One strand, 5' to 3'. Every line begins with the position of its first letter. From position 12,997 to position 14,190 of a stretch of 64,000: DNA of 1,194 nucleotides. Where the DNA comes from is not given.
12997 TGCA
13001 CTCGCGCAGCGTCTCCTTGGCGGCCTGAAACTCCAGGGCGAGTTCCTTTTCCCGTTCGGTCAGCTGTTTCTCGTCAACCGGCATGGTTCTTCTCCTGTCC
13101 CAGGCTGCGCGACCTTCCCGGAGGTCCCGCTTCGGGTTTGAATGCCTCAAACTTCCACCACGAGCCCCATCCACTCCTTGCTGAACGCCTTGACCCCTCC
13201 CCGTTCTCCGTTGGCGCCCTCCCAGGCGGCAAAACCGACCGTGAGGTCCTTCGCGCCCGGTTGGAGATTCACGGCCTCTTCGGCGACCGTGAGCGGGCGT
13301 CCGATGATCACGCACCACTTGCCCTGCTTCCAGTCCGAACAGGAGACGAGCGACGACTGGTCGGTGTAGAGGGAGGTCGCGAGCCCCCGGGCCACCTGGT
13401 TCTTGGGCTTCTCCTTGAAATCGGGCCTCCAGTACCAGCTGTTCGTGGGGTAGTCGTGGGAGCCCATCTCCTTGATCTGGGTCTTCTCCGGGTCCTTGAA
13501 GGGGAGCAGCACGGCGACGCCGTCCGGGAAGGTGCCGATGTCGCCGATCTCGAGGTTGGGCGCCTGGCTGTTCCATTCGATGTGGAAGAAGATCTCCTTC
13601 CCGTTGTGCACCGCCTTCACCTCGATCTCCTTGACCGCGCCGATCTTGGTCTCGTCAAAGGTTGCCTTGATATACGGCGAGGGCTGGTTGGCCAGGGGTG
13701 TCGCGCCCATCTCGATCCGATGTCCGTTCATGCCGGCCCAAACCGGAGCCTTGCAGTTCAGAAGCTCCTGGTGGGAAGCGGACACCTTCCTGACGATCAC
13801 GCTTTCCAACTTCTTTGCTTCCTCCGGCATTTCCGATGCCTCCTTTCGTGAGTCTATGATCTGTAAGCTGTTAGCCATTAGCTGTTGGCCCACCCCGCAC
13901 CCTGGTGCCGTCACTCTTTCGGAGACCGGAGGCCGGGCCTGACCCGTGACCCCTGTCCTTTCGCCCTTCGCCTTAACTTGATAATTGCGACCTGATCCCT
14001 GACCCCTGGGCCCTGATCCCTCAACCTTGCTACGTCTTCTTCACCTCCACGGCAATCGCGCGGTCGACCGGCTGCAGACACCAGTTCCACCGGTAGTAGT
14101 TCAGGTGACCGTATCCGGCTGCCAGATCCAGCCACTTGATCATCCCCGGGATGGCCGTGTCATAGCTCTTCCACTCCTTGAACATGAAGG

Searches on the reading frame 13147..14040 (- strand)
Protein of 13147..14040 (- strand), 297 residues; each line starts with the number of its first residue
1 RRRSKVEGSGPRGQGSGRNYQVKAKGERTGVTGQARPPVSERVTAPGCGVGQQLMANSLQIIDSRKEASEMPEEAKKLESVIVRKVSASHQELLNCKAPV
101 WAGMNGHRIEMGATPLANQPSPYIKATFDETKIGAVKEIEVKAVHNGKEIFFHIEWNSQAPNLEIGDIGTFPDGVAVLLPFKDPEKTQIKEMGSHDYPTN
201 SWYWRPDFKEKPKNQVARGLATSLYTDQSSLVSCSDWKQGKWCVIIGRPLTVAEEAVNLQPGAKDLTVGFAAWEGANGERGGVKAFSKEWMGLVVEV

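Call 9: search_protein_families(library=pfam, proteins=[window:13147-14040:-], max_evalue=0.00001)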
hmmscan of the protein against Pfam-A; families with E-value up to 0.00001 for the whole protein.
window:13147-14040:- (297 aa): 1 family
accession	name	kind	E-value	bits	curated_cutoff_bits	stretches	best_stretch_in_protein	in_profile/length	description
PF09459.16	EB_dh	-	4.2e-31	109.2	33.3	2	98-218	1-131/236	Ethylbenzene dehydrogenase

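Call 59: search_protein_families(library=ncbifam, proteins=[window:13147-14040:-], max_evalue=1e-8)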
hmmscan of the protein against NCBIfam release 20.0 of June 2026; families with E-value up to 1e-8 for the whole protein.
window:13147-14040:- (297 aa): 2 families
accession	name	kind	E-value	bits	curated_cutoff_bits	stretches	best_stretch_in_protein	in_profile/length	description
TIGR03477.1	DMSO_red_II_gam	subfamily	2.4e-39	134.8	169.85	1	82-292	2-203/206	DMSO reductase family type II enzyme, heme b subunit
NF042980.1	EthbenzDh_ebdC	equivalog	7.2e-36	123.7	400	1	83-293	3-210/214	ethylbenzene dehydrogenase subunit gamma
